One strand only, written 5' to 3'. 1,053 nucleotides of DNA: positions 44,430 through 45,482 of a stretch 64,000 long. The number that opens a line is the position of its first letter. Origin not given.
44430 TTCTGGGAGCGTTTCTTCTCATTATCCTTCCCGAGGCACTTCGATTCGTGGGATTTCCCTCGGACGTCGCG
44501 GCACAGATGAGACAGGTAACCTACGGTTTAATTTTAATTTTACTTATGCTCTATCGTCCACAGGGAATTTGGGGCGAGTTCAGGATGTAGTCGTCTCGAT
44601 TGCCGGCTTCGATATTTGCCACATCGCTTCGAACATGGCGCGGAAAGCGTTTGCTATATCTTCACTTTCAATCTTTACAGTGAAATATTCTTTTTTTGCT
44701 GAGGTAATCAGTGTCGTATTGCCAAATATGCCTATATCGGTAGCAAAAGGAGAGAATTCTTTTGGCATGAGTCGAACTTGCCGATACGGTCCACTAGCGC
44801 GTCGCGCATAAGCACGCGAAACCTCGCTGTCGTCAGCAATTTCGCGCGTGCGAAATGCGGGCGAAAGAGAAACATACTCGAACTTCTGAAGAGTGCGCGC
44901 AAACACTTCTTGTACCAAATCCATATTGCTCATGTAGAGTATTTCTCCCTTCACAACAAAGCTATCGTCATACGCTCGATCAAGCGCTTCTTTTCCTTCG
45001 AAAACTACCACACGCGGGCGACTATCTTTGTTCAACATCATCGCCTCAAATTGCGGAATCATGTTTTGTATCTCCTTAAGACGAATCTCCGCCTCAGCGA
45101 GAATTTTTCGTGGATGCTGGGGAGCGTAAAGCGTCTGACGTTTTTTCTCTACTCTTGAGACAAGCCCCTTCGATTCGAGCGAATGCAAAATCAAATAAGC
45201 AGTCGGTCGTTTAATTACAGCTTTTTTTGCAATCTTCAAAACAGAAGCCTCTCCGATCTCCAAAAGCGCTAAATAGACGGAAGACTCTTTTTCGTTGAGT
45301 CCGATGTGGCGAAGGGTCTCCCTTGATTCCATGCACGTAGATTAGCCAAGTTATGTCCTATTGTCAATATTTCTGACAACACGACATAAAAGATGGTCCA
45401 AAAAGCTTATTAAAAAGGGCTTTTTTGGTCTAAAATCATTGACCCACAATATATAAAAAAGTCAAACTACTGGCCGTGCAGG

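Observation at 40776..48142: Liv-type amino-acid ABC transporter with two substrate-binding proteins, each paired with a TrmB-family regulator and palindromic operator candidates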

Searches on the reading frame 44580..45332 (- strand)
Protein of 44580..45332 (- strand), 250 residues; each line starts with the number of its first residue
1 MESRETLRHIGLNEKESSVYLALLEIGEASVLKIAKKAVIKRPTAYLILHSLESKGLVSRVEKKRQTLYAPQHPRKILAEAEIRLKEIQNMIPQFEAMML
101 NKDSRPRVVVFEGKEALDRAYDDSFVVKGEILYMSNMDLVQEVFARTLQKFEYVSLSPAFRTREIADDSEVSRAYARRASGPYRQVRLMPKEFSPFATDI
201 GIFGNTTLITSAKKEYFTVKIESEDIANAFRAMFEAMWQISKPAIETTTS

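Call 4: search_protein_families(library=pfam, proteins=[window:44580-45332:-], max_evalue=0.01)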
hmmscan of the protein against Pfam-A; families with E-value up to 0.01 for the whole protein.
window:44580-45332:- (250 aa): 5 families
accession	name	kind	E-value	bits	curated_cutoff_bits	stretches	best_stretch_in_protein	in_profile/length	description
PF01978.25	TrmB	-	5.3e-17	61.9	25.6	1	7-74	1-67/68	Sugar-specific transcriptional regulator TrmB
PF24033.1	DUF7342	-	3.1e-05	24.4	31.6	1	29-81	18-70/150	Family of unknown function (DUF7342)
PF01047.28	MarR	-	7.5e-05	23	24.6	1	23-63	12-52/59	MarR family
PF03965.22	Penicillinase_R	-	0.00075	20.3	22.6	1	14-81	3-74/115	Penicillinase repressor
PF09339.16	HTH_IclR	-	0.0026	17.9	22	0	30-61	20-51/52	IclR helix-turn-helix domain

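Call 5: search_protein_families(library=ncbifam, proteins=[window:44580-45332:-], max_evalue=0.01)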
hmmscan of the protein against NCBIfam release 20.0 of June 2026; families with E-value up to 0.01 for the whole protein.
window:44580-45332:- (250 aa): 10 families
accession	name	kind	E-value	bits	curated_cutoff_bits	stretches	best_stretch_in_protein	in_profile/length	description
NF047390.1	TransRegTrmBL1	equivalog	4.3e-07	29.2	650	1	5-98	8-101/341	HTH-type sugar sensing transcriptional regulator TrmBL1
TIGR01884.1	cas_HTH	subfamily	5.9e-07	29.1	60.2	1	10-67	138-194/202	CRISPR-associated CARF protein Csa3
NF041141.1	tran_reg_TrmBL2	equivalog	3.6e-05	23.4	530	1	8-80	12-83/264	HTH-type transcriptional regulator TrmBL2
NF047392.1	TransRegTrmBHalo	equivalog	0.00013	21.1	500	1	9-87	15-92/349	HTH-type sugar sensing transcriptional regulator TrmB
NF053606.1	Sta1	subfamily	0.00037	20.6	80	1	11-67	17-73/100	Sta1 family transcriptional regulator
TIGR02337.1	HpaR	equivalog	0.00044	20.1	121.2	1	4-64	18-78/130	homoprotocatechuate degradation operon regulator HpaR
NF053756.1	MreA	equivalog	0.00079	19.2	100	1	4-67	7-70/110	MreA family transcriptional regulator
NF053777.1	Saro0803TransReg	equivalog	0.001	18.8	200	1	5-87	28-114/140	Saro_0803 family transcriptional regulator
NF040851.1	tran_reg_TrmB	equivalog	0.0013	18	600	1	5-108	9-111/338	HTH-type sugar-sensing transcriptional regulator TrmB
NF040939.2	trans_reg_lrs14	equivalog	0.0028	17.7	90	1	11-71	18-79/103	Lrs14 family HTH-type transcriptional regulator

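Call 11: find_homologous_proteins(query=window:44580-45332:-)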
Query window:44580-45332:- (250 aa): 221 proteins with E <= 0.001 among 1239 candidates; the best 120 are listed.
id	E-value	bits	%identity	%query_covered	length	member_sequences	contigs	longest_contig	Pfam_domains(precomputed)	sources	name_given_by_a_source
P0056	7.7e-155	531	100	100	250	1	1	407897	PF01978.26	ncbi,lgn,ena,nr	ncbi:MAG: transcriptional regulator TrmB [Parcubacteria group bacterium Gr01-1014_8]|nr:MAG: transcr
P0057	2.2e-109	382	69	100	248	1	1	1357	PF01978.26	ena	-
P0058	6.9e-108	377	69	100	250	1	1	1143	PF01978.26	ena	-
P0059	2.9e-107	375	70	98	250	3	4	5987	PF01978.26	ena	-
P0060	5.4e-107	374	69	97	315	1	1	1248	PF01978.26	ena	-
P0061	1.5e-106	373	68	99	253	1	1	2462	PF01978.26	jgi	-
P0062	5.6e-105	368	69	97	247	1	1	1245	PF01978.26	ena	-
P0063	2.7e-104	366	66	98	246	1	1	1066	PF01978.26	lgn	-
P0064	1.6e-103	363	65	100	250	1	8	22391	PF01978.26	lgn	-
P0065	4.2e-103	362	67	97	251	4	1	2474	PF01978.26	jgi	-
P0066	2.7e-102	359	66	96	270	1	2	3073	PF01978.26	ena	-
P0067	3.0e-102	359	67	97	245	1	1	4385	PF01978.26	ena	-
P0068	9.9e-102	357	65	99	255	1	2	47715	PF01978.26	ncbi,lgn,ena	-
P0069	1.8e-101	356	67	97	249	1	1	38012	PF01978.26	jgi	jgi:sugar-specific transcriptional regulator TrmB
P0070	3.1e-100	352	64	98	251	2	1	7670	PF01978.26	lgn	-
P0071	4.8e-100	352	64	98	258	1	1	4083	PF01978.26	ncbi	-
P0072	6.8e-100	351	65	97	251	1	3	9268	PF01978.26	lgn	-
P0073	1.0e-99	351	64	100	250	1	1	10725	PF01978.26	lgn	-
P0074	2.3e-99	350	64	97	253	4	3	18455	PF01978.26,PF03965.23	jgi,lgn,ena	-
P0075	4.4e-98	345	61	99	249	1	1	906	PF01978.26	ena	-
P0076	6.8e-98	345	64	98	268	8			PF01978.26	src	-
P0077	7.7e-98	345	64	96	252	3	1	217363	PF01978.26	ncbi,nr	ncbi:helix-turn-helix domain-containing protein [Candidatus Kaiserbacteria bacterium]|nr:helix-turn-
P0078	1.8e-97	343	64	97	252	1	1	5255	PF01978.26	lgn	-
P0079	6.6e-97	341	62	99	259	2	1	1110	PF01978.26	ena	-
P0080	9.7e-97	341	64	98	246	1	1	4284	PF01978.26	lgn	-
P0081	2.8e-96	339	61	100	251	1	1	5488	PF01978.26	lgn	-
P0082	3.1e-96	339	63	97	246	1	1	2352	PF01978.26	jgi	jgi:sugar-specific transcriptional regulator TrmB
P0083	3.7e-96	339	62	97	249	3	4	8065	PF01978.26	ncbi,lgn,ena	ncbi:MAG: helix-turn-helix domain-containing protein [Patescibacteria group bacterium]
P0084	1.2e-95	337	62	97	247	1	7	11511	PF01978.26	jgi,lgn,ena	-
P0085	1.7e-94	334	61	95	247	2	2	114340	PF01978.26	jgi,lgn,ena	-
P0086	2.0e-94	333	61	96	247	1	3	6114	PF01978.26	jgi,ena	-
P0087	2.5e-93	330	61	97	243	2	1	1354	PF01978.26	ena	-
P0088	3.4e-92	326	59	96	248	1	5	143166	PF01978.26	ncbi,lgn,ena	ncbi:MAG: helix-turn-helix domain-containing protein [Patescibacteria group bacterium]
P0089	8.8e-91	321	60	98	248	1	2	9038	PF01978.26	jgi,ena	-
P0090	2.6e-90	320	59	96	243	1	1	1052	PF01978.26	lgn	-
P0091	1.4e-89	317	57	97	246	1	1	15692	PF01978.26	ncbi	-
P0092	1.5e-89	317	61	96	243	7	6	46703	PF01978.26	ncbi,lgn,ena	ncbi:MAG: helix-turn-helix domain-containing protein [Patescibacteria group bacterium]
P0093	1.8e-89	317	59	96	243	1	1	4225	PF01978.26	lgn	-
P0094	2.0e-89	317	59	96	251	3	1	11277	PF01978.26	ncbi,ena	-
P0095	4.4e-89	316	60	97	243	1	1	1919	PF01978.26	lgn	-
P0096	4.7e-89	316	57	97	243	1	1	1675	PF01978.26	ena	-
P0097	5.3e-89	316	57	97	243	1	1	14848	PF01978.26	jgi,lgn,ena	-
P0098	7.2e-89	315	58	95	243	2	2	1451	PF01978.26,PF09339.17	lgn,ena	-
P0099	8.1e-89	315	57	95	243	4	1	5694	PF01978.26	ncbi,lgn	-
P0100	2.5e-88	313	57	97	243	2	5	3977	PF01978.26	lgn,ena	-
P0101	2.8e-88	313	58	97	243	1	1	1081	PF01978.26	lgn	-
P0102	4.9e-88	312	58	96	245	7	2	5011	PF01978.26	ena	-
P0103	5.6e-88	312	58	95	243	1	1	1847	PF01978.26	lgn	-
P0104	1.0e-87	311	57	97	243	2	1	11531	PF01978.26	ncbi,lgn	-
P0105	1.4e-87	311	59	95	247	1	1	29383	PF01978.26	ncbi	-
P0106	1.7e-87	311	58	97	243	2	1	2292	PF01978.26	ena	-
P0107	2.1e-87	310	55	97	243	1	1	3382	PF01978.26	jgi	jgi:sugar-specific transcriptional regulator TrmB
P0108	4.8e-87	309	58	97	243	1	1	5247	PF01978.26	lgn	-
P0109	5.0e-87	309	59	96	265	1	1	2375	PF01978.26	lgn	-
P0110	5.3e-87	309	57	97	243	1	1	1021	PF01978.26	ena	-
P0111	5.4e-87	309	57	97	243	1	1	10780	PF01978.26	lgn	-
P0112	5.9e-87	309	55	97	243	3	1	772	PF01978.26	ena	-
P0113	1.2e-86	308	58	96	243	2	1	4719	PF01978.26,PF03965.23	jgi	-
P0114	1.2e-86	308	55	96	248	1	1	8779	PF01978.26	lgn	-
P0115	1.5e-86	308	55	97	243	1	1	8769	PF01978.26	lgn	-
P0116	1.5e-86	308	57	97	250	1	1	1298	PF01978.26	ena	-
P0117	1.6e-86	307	57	97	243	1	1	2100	PF01978.26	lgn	-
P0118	2.1e-86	307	57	97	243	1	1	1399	PF01978.26,PF03965.23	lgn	-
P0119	2.1e-86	307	58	97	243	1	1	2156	PF01978.26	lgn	-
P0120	3.1e-86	307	57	95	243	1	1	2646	PF01978.26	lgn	-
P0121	5.0e-86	306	57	97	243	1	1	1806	PF01978.26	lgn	-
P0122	2.8e-85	303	56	97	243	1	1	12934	PF01978.26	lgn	-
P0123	2.9e-85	303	55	97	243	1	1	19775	PF01978.26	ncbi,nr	ncbi:MAG: hypothetical protein HY001_00275 [Candidatus Portnoybacteria bacterium]|nr:hypothetical pr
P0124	5.4e-85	303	54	97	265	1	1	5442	PF01978.26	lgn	-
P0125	6.5e-85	302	55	97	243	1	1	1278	PF01978.26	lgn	-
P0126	7.5e-85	302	57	96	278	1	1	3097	PF01978.26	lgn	-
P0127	2.6e-84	300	54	97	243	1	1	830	PF01978.26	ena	-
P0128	3.2e-84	300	54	97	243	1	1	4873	PF01978.26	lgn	-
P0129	6.0e-84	299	57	97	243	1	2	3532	PF01978.26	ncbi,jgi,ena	-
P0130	6.3e-84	299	58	95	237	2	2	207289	PF01978.26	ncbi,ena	-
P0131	7.6e-84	299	55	96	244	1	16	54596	PF01978.26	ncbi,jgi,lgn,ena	ncbi:MAG TPA: helix-turn-helix domain-containing protein [Candidatus Paceibacterota bacterium]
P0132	2.2e-83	297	56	96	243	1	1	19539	PF01978.26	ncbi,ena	-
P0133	3.3e-83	297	52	97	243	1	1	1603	PF01978.26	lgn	-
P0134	3.7e-83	297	55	97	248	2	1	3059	PF01978.26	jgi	-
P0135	1.3e-82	295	55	96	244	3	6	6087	PF01978.26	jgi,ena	-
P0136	2.0e-82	294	54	96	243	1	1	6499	PF01978.26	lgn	-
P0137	4.1e-82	293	54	97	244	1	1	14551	PF01047.29,PF01978.26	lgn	-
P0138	4.8e-82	293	56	97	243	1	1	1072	PF01978.26,PF09339.17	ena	-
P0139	5.9e-82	293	54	97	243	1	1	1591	PF01047.29,PF01978.26,PF03965.23,PF09339.17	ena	-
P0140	6.5e-82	292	54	97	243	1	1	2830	PF01047.29,PF01978.26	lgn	-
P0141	7.9e-82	292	55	97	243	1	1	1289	PF01978.26,PF09339.17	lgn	-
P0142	9.3e-82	292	56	95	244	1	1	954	PF01978.26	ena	-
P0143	1.4e-81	291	55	97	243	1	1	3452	PF01978.26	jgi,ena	-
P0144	2.5e-81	291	55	97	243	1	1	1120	PF01978.26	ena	-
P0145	2.9e-81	290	55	95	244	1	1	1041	PF01978.26,PF09339.17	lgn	-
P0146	3.2e-81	290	55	96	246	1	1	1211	PF01978.26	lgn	-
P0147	4.4e-81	290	56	95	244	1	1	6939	PF01978.26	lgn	-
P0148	5.3e-81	289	54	97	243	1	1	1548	PF01978.26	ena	-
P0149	5.6e-81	289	54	97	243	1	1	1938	PF01978.26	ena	-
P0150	6.8e-81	289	54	97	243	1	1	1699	PF01978.26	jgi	-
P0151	1.7e-80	288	55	94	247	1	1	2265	PF01978.26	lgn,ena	-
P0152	1.9e-80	288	52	96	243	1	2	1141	PF01978.26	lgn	-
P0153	3.1e-80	287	53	96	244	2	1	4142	PF01978.26,PF03965.23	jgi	jgi:sugar-specific transcriptional regulator TrmB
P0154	4.2e-80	287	54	97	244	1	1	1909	PF01978.26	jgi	jgi:sugar-specific transcriptional regulator TrmB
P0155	4.8e-80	286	52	97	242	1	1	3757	PF01978.26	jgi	jgi:sugar-specific transcriptional regulator TrmB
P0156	5.7e-80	286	53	95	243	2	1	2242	PF01978.26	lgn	-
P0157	5.8e-80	286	53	97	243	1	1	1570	PF01978.26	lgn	-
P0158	8.0e-80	286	55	96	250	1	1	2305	PF01978.26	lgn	-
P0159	1.3e-79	285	55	96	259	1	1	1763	PF01978.26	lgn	-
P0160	3.1e-79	284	53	96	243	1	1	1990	PF01978.26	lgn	-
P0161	3.2e-79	284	55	97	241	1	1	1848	PF01978.26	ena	-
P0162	3.7e-79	283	53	97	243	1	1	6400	PF01978.26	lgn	-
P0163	4.7e-79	283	52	97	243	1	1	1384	PF01978.26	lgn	-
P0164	6.7e-79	283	52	95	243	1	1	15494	PF01978.26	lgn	-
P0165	1.0e-78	282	53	95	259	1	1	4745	PF01978.26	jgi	jgi:predicted transcriptional regulator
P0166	1.3e-78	282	53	95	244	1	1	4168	PF01978.26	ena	-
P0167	1.9e-78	281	54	97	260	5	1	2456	PF01978.26,PF03965.23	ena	-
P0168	1.9e-78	281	53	97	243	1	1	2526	PF01978.26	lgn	-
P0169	4.0e-78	280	54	97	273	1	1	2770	PF01978.26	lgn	-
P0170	6.0e-78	279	53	97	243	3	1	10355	PF01978.26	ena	-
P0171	6.7e-78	279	52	97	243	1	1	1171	PF01978.26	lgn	-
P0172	8.8e-78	279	52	97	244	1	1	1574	PF01978.26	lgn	-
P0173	1.1e-77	279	52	97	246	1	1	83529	PF01978.26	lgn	-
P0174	1.7e-77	278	53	95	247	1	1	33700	PF01978.26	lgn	-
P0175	1.8e-77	278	53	95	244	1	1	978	PF01978.26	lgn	-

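Call 20: find_related_loci(query=A2, collection=metagenome_contigs, flank=5000)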
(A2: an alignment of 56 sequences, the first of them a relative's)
Query A2 (250 aa) in metagenome_contigs; peptide patterns used: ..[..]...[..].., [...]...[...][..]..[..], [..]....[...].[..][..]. (x = any residue, [..] = any of these).
600 stretches matched a pattern (row limit reached: there are more); 301 encode a relative of the query (tblastn E <= 1e-3); the best 80 are kept; 80 distinct loci.
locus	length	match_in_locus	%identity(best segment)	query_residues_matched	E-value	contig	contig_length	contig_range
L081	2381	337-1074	70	1-245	1e-124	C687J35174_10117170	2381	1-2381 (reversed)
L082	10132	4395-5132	70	1-245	1e-117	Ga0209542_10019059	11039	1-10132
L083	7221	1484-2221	70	1-245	1e-117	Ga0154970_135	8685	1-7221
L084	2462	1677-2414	68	1-247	4e-123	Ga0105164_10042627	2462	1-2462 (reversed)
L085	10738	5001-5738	68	1-247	3e-114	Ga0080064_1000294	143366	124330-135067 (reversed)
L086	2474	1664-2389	67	1-242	3e-119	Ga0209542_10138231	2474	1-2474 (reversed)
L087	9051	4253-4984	66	1-244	1e-110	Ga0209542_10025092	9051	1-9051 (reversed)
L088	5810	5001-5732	66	1-244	8e-111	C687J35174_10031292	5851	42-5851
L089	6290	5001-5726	64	1-242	8e-109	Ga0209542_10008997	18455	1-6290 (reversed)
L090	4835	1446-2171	62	1-242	3e-106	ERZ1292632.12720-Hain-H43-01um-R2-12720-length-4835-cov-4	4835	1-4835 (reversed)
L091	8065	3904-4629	62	1-242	4e-106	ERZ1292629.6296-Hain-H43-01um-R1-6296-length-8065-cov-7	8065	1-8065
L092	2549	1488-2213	62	1-242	3e-109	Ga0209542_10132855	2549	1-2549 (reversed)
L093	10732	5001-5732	61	1-244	1e-104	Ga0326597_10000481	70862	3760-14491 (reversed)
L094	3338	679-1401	61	1-241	7e-106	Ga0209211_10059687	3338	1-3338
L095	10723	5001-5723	59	1-241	3e-102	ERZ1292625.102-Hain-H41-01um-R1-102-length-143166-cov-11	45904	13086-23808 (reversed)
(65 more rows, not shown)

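Call 21: find_encoding_contigs(protein=P0068, flank=6000, max_places=3)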
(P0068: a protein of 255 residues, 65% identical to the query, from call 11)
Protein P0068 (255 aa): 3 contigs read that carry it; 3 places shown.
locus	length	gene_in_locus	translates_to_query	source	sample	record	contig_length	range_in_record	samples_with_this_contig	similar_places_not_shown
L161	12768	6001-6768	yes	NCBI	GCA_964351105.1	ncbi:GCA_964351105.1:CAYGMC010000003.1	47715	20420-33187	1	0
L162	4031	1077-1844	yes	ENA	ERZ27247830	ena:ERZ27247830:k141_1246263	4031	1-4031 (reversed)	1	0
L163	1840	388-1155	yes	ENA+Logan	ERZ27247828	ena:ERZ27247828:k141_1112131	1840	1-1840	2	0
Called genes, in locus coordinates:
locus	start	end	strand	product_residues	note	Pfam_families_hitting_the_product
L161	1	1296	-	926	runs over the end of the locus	PF20464:MmeI_N, PF20465:MmeI_hel, PF20473:MmeI_Mtase, PF07669:Eco57I (weak), PF20466:MmeI_TRD, PF20467:MmeI_C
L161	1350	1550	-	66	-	PF01084:Ribosomal_S18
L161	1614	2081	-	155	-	PF00436:SSB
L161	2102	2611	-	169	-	PF01250:Ribosomal_S6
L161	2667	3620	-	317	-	PF01326:PPDK_N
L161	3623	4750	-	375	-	-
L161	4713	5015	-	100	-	PF00391:PEP-utilizers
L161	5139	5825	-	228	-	-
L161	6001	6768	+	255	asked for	PF01978:TrmB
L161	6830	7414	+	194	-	PF20803:PaaX_M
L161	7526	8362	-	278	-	PF01026:TatD_DNase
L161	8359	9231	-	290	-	PF00892:EamA (weak)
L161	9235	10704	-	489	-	PF00133:tRNA-synt_1, PF01406:tRNA-synt_1e (weak), PF01921:tRNA-synt_1f (faint), PF09334:tRNA-synt_1g, PF00133:tRNA-synt_1, PF01406:tRNA-synt_1e (weak)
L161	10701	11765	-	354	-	PF01594:AI-2E_transport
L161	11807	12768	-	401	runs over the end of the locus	PF00587:tRNA-synt_2b, PF03129:HGTP_anticodon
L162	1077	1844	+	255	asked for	PF01978:TrmB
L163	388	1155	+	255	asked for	PF01978:TrmB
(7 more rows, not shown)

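Call 28: search_solved_structures(query=window:44580-45332:-, max_evalue=1)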
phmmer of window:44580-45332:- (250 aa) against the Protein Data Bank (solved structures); distinct sequences matched with E-value up to 1: 6.
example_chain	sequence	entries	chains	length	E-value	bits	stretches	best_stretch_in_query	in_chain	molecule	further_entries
5bqt_A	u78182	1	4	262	0.00017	24.6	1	8-80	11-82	Putative HTH-type transcriptional regulator TrmBL2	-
5box_A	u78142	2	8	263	0.00017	24.6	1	8-80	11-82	Putative HTH-type transcriptional regulator TrmBL2 | TrmBL2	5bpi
5bpd_A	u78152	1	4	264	0.00017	24.6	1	8-80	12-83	TrmBL2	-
3qph_A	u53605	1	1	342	0.0018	21.2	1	5-155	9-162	TrmB, a global transcription regulator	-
2fbi_A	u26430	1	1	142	0.25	14.2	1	4-63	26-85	probable transcriptional regulator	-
2fbh_A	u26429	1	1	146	0.49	13.3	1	6-70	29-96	transcriptional regulator PA3341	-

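Call 43: predict_structure(alignment_id=A2)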
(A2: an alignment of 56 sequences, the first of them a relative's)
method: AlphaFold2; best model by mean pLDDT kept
length: 250 residues; sequences in the alignment: 56
mean_pLDDT: 88.5   pTM: 0.59
mean pLDDT of the five models: 88.5, 84.5, 84.2, 83.0, 82.9
residues with pLDDT >= 90: 141; 70-90: 97; 50-70: 9; < 50: 3
segments of 3 or more residues with pLDDT < 50: 248-250
pLDDT, mean of each block of 10 residues (from residue 1): 84 95 96 96 97 95 93 90 90 77 77 87 85 91 82 78 93 90 92 85 94 87 94 95 71
secondary structure, 60 per line:
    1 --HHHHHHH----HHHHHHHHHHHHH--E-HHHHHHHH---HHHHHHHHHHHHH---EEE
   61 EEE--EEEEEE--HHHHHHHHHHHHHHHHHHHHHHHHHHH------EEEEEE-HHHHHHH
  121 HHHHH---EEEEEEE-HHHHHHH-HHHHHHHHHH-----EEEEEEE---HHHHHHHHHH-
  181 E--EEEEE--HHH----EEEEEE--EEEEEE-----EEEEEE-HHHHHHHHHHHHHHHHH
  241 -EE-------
elements in order: H3-9 H14-26 H31-38 H42-54 E58-63 E66-71 H74-100 E107-112 H114-125 E129-135 H137-143 H145-154 E160-166 H170-179 E184-188 E198-203 E206-211 E217-222 H224-240
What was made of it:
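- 44580..45332 (-): trmB2: 250-aa regulator with the same architecture as TrmB1 and 26% identity to it. AF2 pLDDT 88.5 (call 43).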

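Call 66: search_solved_structures(query=window:44580-45332:-, max_evalue=0.01, show_alignments=4)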
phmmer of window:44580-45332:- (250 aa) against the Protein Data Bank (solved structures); distinct sequences matched with E-value up to 0.01: 4.
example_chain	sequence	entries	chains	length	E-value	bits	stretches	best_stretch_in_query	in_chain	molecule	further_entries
5bqt_A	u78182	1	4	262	0.00017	24.6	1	8-80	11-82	Putative HTH-type transcriptional regulator TrmBL2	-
5box_A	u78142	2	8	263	0.00017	24.6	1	8-80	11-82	Putative HTH-type transcriptional regulator TrmBL2 | TrmBL2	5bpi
5bpd_A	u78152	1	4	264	0.00017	24.6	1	8-80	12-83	TrmBL2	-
3qph_A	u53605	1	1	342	0.0018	21.2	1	5-155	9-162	TrmB, a global transcription regulator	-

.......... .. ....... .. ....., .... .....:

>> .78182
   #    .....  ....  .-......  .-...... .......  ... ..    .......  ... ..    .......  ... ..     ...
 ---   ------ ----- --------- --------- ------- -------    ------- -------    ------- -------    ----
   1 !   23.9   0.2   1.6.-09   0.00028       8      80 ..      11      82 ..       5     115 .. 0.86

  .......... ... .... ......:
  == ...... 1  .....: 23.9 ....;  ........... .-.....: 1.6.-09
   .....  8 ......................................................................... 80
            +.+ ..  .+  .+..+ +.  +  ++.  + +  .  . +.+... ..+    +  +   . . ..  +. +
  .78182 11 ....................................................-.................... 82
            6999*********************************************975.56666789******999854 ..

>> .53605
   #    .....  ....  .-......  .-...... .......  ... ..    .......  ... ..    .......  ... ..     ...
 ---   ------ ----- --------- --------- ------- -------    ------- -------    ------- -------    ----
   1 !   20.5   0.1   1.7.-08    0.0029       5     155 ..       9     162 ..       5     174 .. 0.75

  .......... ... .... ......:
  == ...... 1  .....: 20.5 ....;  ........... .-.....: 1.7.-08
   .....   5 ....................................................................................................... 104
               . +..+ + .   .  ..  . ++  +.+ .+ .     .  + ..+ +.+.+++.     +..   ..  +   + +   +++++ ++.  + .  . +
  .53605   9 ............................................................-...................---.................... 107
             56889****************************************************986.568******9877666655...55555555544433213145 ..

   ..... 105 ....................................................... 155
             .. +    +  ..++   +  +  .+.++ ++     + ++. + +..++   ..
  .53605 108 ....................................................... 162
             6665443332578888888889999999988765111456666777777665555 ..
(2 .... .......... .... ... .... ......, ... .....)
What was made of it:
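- On TrmB family (PF01978 DNA-binding domain): TrmB2 Y46 aligns with the Tyr of TrmBL2 and TrmB (call 66).
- Closest known: TrmBL2. Same: It has a PF01978 wHTH with the recognition-helix Tyr (Y50 aligns with Y46 of TrmB2, call 66).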
